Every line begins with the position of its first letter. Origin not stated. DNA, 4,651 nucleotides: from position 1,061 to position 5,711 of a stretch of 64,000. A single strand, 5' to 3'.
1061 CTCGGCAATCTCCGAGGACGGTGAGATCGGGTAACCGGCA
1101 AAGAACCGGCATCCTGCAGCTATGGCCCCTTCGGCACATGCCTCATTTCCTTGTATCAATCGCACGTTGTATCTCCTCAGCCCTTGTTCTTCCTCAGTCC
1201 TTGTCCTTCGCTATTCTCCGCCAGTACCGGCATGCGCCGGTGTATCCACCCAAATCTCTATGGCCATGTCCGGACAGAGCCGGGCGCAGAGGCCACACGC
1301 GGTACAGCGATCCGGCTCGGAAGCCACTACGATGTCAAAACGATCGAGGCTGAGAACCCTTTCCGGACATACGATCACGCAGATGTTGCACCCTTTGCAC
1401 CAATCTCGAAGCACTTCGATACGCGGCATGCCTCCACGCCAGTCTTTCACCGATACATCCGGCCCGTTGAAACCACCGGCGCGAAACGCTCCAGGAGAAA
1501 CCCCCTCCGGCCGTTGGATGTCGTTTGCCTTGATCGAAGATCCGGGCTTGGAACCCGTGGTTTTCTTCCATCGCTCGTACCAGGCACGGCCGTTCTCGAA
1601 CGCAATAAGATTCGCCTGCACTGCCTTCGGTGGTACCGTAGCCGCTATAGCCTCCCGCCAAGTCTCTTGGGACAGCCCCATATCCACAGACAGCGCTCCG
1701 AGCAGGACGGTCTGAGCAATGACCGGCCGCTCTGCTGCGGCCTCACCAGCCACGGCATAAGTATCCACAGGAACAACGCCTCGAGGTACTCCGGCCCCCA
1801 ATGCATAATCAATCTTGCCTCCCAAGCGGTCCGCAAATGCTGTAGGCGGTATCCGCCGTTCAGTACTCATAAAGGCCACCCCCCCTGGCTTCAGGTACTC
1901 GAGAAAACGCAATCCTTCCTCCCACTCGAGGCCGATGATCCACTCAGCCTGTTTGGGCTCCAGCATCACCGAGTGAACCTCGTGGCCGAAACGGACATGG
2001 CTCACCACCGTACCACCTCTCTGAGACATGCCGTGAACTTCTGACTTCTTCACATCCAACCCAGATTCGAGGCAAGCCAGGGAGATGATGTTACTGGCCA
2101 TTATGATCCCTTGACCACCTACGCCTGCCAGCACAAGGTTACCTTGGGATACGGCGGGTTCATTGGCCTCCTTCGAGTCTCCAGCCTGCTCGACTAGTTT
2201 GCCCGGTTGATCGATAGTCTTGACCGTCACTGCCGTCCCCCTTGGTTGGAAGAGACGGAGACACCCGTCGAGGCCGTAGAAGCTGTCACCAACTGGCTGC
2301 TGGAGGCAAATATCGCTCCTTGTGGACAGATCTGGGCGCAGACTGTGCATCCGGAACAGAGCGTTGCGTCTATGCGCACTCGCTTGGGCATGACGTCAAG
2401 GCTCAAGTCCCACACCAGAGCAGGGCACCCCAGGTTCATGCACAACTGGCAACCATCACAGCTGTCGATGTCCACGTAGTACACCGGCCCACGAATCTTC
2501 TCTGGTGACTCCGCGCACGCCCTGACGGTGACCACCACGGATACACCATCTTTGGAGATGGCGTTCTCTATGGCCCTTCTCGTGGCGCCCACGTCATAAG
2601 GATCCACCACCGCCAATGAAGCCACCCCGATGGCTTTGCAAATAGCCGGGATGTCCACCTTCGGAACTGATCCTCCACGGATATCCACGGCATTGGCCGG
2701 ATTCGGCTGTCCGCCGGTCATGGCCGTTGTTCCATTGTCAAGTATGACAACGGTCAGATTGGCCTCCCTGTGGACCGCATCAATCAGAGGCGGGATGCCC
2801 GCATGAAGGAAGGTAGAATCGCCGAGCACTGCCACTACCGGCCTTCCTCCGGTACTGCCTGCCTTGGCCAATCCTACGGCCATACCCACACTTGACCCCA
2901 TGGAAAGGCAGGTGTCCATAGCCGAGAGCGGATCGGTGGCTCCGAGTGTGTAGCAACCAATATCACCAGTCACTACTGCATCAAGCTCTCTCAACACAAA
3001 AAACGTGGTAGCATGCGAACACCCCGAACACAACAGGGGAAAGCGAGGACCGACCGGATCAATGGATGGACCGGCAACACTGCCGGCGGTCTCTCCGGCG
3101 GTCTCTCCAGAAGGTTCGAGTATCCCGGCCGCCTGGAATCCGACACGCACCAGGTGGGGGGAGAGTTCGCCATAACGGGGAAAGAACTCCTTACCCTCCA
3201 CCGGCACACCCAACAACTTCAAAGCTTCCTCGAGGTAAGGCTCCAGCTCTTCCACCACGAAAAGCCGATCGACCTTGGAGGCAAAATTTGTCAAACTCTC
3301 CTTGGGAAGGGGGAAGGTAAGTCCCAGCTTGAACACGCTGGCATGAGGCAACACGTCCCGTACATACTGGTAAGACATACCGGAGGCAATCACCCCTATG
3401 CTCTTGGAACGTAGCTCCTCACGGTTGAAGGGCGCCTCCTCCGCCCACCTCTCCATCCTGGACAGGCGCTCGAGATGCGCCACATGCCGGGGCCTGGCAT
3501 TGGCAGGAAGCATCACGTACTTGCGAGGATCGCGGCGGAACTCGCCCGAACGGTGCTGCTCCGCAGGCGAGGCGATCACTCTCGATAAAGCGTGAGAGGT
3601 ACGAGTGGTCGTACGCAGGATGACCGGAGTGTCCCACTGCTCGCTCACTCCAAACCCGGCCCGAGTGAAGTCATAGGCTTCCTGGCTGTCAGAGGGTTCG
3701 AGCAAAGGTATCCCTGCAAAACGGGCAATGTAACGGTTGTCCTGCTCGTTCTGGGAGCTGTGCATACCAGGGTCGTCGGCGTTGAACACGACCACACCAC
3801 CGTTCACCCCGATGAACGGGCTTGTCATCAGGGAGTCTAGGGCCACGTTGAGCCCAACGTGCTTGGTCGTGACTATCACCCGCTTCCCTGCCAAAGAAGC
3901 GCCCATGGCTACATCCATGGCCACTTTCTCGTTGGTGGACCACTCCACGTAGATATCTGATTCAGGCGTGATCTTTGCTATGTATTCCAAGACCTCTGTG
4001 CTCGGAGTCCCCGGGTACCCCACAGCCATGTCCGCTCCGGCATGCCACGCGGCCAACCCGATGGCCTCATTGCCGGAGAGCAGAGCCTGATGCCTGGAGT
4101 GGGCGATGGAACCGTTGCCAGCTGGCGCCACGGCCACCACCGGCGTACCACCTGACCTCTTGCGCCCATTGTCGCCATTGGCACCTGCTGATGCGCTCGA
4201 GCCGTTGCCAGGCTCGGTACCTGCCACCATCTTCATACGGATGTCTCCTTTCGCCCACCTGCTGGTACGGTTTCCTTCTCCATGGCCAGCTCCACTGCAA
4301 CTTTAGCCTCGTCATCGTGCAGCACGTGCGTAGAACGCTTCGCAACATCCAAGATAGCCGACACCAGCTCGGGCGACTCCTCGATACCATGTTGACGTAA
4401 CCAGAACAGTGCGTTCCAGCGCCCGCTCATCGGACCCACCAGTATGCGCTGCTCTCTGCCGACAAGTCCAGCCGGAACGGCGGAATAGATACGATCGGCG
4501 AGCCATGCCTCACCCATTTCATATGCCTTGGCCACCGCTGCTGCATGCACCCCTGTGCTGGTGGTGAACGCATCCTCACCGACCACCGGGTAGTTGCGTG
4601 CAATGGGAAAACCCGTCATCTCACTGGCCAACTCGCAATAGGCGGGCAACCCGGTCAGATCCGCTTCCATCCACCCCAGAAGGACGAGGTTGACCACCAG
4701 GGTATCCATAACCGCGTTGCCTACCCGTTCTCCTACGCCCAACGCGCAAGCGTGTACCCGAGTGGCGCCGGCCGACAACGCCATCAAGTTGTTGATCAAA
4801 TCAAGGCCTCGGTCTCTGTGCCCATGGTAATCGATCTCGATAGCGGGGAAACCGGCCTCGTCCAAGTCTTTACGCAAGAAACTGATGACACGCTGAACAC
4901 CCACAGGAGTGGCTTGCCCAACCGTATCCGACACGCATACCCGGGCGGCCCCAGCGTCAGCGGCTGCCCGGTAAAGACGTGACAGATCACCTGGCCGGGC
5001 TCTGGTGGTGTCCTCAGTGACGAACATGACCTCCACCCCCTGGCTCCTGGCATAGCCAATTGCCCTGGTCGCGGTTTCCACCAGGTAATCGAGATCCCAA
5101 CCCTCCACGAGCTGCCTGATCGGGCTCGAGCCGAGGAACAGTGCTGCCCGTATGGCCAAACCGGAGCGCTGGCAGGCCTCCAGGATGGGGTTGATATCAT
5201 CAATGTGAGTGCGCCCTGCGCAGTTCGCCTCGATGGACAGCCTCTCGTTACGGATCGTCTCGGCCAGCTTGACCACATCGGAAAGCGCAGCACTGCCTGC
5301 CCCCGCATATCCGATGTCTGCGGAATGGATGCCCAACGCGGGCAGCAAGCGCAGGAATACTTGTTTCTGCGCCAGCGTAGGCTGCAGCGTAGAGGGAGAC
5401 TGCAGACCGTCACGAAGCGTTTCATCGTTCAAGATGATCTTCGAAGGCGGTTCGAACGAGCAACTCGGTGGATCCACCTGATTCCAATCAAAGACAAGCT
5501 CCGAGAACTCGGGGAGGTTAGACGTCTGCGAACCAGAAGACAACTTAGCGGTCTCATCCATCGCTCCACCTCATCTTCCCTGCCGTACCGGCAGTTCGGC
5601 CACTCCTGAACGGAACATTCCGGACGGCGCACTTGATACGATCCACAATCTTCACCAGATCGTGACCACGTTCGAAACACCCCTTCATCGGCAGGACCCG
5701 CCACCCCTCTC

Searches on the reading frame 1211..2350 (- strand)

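Call 8: search_protein_families(library=pfam, proteins=[window:1211-2350:-])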
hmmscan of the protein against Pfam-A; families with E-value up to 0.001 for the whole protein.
window:1211-2350:- (379 aa): 11 families
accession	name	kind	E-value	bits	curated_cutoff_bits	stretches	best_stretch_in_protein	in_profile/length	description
PF01558.24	POR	-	2e-31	109.9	27.4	1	78-255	1-172/173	Pyruvate ferredoxin/flavodoxin oxidoreductase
PF00037.32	Fer4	-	3.7e-10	39.6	21.1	2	346-365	5-24/24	4Fe-4S binding domain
PF14697.11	Fer4_21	-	1.9e-08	34.8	35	1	311-329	34-52/59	4Fe-4S dicluster domain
PF12838.12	Fer4_7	-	2.4e-08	34.8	27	1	318-360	2-49/52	4Fe-4S dicluster domain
PF12837.12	Fer4_6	-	2.8e-08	33.8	25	2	341-364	1-24/24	4Fe-4S binding domain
PF13187.11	Fer4_9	-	4.8e-07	30.1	27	1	318-364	2-52/52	4Fe-4S dicluster domain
PF13237.11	Fer4_10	-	7.2e-07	29.5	25.5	1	315-360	6-53/53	4Fe-4S dicluster domain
PF12797.12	Fer4_2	-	8.6e-07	29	24.5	0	310-330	2-22/22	4Fe-4S binding domain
PF13484.11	Fer4_16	-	9.7e-06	26.7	30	0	318-333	2-17/66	4Fe-4S double cluster binding domain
PF12800.12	Fer4_4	-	3.6e-05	24.2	24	0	346-360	1-15/17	4Fe-4S binding domain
PF13183.11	Fer4_8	-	0.00027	21.8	27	0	343-360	48-65/68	4Fe-4S dicluster domain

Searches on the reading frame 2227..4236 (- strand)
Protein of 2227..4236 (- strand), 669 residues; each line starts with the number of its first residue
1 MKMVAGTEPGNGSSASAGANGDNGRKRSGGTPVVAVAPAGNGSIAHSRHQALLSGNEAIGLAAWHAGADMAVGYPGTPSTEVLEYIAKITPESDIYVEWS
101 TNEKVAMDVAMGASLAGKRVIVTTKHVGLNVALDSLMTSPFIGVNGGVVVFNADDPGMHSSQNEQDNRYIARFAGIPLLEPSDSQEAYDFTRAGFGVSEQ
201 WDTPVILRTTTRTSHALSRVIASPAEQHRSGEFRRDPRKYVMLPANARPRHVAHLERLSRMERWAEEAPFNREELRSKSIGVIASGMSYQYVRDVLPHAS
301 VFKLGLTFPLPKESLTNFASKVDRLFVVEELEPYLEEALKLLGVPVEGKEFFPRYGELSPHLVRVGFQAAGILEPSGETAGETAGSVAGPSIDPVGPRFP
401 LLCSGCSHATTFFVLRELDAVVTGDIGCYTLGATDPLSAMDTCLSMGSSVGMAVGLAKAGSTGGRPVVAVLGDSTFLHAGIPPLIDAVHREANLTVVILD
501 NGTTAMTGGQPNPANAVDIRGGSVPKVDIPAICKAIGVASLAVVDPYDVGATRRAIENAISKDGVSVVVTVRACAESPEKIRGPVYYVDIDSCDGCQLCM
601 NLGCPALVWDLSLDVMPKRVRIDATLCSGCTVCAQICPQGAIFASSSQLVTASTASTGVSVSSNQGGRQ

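Call 8: search_protein_families(library=pfam, proteins=[window:2227-4236:-])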
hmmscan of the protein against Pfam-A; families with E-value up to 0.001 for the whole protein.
window:2227-4236:- (669 aa): 7 families
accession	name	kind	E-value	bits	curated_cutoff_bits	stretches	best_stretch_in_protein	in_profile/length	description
PF02775.26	TPP_enzyme_C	-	2.5e-23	83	21.9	1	425-569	1-150/151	Thiamine pyrophosphate enzyme, C-terminal TPP binding domain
PF01855.24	POR_N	-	1e-18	68.4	27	1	62-230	2-175/231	Pyruvate flavodoxin/ferredoxin oxidoreductase, thiamine diP-bdg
PF00037.32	Fer4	-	1.1e-05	25.5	21.1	1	621-642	2-23/24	4Fe-4S binding domain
PF13187.11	Fer4_9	-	3.3e-05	24.3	27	1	593-642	2-52/52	4Fe-4S dicluster domain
PF13237.11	Fer4_10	-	8.9e-05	22.8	25.5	1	588-638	4-53/53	4Fe-4S dicluster domain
PF12837.12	Fer4_6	-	0.0001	22.5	25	0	620-642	2-24/24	4Fe-4S binding domain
PF12838.12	Fer4_7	-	0.00011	23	27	1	592-641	1-52/52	4Fe-4S dicluster domain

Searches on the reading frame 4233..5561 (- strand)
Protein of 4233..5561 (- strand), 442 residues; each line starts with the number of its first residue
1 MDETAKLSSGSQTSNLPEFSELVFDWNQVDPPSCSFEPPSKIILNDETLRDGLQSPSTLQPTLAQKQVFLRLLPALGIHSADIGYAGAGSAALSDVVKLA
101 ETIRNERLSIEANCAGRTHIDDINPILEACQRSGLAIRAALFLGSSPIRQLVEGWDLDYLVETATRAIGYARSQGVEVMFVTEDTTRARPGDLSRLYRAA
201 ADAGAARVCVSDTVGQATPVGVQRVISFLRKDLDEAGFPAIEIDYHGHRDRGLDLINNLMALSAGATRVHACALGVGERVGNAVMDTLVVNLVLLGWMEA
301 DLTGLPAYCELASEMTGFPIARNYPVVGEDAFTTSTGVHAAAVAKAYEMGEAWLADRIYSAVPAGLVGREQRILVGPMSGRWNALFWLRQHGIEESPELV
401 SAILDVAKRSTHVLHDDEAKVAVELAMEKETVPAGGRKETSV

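Call 8: search_protein_families(library=pfam, proteins=[window:4233-5561:-])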
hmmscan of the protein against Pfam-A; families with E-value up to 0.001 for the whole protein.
window:4233-5561:- (442 aa): 1 family
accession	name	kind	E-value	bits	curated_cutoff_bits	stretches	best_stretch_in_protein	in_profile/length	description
PF00682.25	HMGL-like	-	1.9e-39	136.1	29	1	42-298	2-245/260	HMGL-like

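Call 68: search_protein_families(library=ncbifam, proteins=[window:4233-5561:-], max_evalue=1e-10)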
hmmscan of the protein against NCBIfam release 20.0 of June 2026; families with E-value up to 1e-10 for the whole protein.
window:4233-5561:- (442 aa): 18 families
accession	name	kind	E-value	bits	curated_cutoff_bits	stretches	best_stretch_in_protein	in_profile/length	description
NF002085.0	PRK00915.1-2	subfamily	2.4e-52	178.4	517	1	37-415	9-368/504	2-isopropylmalate synthase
TIGR02660.1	nifV_homocitr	equivalog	1.4e-48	166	462.9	1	41-411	1-349/365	homocitrate synthase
TIGR02146.1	LysS_fung_arch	equivalog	7.9e-48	163.4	413.55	1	46-407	3-342/344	homocitrate synthase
TIGR02090.1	LEU1_arch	subfamily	1.5e-47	162.5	484.75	1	44-409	3-346/363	isopropylmalate/citramalate/homocitrate synthases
NF002086.0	PRK00915.1-3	equivalog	2.7e-42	144.9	532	1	40-412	5-371/516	2-isopropylmalate synthase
TIGR00973.1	leuA_bact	equivalog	6.9e-41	140.3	598.7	1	41-422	1-376/494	2-isopropylmalate synthase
NF041069.1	IPMS_Sufob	equivalog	1.1e-40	140.1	600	1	45-421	4-364/371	isopropylmalate synthase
NF002087.0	PRK00915.1-4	equivalog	1.7e-39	135.7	729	1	40-417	5-377/516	2-isopropylmalate synthase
NF002088.0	PRK00915.1-5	equivalog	2.1e-37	128.8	697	1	41-384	3-336/514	2-isopropylmalate synthase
NF002084.0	PRK00915.1-1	equivalog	1e-33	116.7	748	1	41-350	4-311/523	2-isopropylmalate synthase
TIGR00977.1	citramal_synth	equivalog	3.7e-31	108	450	1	41-429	1-385/526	citramalate synthase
NF042434.1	IPMS_Lepto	equivalog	1.7e-26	93.1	500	1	39-410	3-369/374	2-isopropylmalate synthase LeuA2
NF042433.1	CitmalDyn_Leptosp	equivalog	4.6e-21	75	950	1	39-404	5-358/514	(R)-citramalate synthase CimA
NF006049.0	PRK08195.1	subfamily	1.5e-19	70.3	229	1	40-301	6-255/344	4-hyroxy-2-oxovalerate/4-hydroxy-2-oxopentanoic acid aldolase,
NF002991.1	PRK03739.1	subfamily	4.9e-17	61.8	455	1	212-352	208-347/550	2-isopropylmalate synthase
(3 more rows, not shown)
